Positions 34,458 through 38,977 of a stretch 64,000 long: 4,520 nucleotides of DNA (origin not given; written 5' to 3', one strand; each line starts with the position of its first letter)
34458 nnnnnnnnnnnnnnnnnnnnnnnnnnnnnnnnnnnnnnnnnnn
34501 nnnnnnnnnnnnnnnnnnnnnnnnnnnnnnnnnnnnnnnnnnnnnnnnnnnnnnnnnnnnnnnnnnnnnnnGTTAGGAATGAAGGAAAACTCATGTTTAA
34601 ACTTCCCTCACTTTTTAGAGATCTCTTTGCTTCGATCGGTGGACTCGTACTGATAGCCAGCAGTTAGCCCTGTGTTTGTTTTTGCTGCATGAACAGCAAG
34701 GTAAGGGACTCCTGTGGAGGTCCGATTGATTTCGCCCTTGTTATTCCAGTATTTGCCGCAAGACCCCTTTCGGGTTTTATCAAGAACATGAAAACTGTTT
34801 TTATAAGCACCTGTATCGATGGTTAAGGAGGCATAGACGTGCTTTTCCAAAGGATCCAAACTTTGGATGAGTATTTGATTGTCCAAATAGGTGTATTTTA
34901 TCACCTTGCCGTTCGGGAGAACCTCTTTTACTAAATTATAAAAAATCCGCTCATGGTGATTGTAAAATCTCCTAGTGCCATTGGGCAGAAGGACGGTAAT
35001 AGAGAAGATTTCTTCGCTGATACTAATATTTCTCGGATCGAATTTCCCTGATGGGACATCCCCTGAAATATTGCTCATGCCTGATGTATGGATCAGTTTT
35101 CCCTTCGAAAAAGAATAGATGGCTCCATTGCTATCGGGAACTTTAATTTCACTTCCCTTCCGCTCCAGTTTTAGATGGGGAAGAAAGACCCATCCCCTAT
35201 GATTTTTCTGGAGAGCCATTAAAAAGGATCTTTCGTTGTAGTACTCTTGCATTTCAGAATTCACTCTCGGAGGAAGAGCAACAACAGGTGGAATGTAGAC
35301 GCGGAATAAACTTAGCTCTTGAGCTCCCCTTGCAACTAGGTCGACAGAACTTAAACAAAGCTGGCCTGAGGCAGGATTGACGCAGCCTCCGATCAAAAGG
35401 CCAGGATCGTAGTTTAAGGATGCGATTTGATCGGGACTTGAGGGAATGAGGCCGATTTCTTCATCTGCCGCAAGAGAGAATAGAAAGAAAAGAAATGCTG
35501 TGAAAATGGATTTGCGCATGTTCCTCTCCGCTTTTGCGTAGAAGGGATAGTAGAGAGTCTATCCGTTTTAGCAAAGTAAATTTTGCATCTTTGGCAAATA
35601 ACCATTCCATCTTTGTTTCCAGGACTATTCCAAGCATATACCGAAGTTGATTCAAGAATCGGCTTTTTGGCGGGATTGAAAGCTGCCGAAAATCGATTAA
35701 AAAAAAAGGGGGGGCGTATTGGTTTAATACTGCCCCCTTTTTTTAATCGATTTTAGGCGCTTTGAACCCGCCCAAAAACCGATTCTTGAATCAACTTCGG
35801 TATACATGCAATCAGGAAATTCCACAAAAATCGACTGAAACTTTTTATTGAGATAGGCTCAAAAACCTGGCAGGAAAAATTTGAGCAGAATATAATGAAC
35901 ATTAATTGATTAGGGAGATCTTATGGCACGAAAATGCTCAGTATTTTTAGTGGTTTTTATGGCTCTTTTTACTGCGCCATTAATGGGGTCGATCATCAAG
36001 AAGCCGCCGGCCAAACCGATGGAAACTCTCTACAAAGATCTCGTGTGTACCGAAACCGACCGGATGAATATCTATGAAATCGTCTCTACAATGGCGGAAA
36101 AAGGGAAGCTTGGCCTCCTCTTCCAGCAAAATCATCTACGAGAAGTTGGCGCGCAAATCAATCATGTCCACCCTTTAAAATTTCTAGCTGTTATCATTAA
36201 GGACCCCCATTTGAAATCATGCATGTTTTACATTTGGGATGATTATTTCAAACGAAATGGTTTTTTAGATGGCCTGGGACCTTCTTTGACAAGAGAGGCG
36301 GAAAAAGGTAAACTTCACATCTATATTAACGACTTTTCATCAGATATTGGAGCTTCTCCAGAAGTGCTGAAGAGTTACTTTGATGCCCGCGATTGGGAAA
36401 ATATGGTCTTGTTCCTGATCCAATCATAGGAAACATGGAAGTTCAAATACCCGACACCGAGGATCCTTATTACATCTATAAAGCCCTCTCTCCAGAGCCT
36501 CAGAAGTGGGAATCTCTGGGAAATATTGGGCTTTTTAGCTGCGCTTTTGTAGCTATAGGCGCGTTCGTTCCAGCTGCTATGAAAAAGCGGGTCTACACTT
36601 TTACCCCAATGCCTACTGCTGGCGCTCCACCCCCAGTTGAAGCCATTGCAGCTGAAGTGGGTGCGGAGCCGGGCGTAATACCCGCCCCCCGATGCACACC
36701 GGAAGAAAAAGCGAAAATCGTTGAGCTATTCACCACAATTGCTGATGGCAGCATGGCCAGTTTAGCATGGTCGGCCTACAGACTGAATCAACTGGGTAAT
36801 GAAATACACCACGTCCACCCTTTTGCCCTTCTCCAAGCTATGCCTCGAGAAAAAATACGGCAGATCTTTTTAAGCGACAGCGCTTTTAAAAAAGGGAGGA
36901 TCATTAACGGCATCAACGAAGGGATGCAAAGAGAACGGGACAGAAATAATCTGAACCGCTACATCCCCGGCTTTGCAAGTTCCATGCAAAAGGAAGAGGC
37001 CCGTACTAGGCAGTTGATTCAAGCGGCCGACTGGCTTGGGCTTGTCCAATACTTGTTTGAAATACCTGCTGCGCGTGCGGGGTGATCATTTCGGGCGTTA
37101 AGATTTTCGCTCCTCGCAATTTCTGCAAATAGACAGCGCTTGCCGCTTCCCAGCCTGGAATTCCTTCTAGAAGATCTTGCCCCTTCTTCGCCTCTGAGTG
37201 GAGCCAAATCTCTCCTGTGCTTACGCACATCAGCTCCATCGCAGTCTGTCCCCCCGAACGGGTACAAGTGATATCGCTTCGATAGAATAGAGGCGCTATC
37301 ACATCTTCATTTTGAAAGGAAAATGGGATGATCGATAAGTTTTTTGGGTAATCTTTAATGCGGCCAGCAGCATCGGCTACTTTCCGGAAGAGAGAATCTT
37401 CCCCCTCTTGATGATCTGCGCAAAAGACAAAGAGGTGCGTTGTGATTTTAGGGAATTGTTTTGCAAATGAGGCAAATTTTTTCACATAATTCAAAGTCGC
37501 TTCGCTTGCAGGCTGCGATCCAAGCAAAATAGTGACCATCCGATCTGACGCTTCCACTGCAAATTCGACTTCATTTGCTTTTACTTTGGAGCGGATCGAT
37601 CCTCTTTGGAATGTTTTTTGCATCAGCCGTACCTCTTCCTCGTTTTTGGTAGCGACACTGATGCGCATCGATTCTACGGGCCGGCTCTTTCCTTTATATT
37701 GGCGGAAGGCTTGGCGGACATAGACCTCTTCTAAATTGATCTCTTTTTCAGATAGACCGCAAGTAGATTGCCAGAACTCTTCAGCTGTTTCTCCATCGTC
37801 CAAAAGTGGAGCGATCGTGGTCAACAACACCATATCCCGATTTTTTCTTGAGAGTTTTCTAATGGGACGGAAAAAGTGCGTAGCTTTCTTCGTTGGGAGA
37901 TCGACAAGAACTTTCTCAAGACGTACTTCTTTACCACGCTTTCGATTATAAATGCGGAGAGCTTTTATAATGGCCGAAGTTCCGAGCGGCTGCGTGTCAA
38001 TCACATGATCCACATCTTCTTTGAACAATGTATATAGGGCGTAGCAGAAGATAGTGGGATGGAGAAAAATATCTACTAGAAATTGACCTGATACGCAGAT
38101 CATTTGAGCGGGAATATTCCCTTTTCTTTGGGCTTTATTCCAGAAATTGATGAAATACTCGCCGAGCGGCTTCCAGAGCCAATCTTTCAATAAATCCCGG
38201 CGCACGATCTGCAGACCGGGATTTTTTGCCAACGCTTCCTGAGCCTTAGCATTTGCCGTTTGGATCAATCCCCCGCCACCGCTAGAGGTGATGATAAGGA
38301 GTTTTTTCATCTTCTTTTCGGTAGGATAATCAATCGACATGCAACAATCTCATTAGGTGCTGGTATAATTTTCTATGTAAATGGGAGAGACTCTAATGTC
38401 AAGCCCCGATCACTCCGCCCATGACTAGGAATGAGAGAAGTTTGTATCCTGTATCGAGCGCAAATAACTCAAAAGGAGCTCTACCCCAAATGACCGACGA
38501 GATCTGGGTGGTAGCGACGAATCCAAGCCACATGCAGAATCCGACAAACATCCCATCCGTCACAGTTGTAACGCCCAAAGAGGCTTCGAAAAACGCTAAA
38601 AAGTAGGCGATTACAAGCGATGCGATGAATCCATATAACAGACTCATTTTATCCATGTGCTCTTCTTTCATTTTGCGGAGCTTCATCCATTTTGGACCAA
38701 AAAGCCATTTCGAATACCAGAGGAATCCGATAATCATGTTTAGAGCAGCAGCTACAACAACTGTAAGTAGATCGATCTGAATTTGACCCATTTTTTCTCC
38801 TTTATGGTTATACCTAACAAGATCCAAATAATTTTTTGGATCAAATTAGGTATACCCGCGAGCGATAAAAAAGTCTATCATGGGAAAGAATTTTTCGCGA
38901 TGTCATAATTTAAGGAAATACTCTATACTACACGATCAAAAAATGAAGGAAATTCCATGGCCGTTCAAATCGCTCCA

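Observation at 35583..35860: Remnant of the Rhs-downstream gene lies upstream of the Rhs locus (direct repeats flanking a ~6-kb module) and is interrupted by a palindromic element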

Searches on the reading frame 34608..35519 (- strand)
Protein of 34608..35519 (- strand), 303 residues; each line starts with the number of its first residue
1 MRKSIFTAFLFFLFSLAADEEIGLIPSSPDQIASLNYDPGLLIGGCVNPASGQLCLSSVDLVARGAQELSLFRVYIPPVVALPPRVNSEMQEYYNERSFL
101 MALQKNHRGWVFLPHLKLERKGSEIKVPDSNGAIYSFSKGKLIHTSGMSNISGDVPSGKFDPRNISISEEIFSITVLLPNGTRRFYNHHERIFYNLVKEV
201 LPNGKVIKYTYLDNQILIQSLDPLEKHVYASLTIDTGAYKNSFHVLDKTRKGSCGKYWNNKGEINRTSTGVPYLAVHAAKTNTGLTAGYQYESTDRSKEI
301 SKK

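Call 7: search_protein_families(library=pfam, proteins=[window:34608-35519:-], max_evalue=0.01)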
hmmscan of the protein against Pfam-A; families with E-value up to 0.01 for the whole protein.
window:34608-35519:- (303 aa): 0 families

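Call 16: find_encoding_contigs(protein=window:34608-35519:-, flank=5000, max_places=10)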
Protein window:34608-35519:- (303 aa): no gene with exactly this product is on record in the collection.

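Call 58: search_protein_families(library=pfam, proteins=[window:34608-35519:-], max_evalue=5)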
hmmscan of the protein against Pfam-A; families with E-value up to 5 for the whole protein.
window:34608-35519:- (303 aa): 2 families
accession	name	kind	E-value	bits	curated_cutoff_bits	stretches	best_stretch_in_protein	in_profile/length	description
PF20148.4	DUF6531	-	0.025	15.3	24.1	1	46-75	3-32/74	Domain of unknown function (DUF6531)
PF05593.20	RHS_repeat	-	0.15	13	22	1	195-214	6-24/38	RHS Repeat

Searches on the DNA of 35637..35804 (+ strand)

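Call 71: search_dna_similar(query=window:35637-35804:+, collection=plasmids, mode=distant, max_evalue=0.01, max_rows=10)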
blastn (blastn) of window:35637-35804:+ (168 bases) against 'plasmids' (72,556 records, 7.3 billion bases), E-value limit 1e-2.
No match.

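Call 72: search_dna_similar(query=window:35637-35804:+, collection=phages, mode=distant, max_evalue=0.01, max_rows=10)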
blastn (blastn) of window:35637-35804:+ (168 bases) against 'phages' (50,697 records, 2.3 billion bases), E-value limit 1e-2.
No match.

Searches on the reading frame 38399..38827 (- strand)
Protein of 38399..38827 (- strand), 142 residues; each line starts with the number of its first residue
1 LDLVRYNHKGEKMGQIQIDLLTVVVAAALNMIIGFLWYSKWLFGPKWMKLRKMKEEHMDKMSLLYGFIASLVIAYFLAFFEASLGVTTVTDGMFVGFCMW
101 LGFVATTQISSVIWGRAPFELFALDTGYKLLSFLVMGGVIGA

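Call 60: search_protein_families(library=pfam, proteins=[window:38399-38827:-], max_evalue=0.0001)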
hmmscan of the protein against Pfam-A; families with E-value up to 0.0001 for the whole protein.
window:38399-38827:- (142 aa): 1 family
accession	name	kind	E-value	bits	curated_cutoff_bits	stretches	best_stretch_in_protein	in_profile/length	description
PF08570.15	DUF1761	-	4.4e-30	104.9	31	1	22-141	2-123/123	Protein of unknown function (DUF1761)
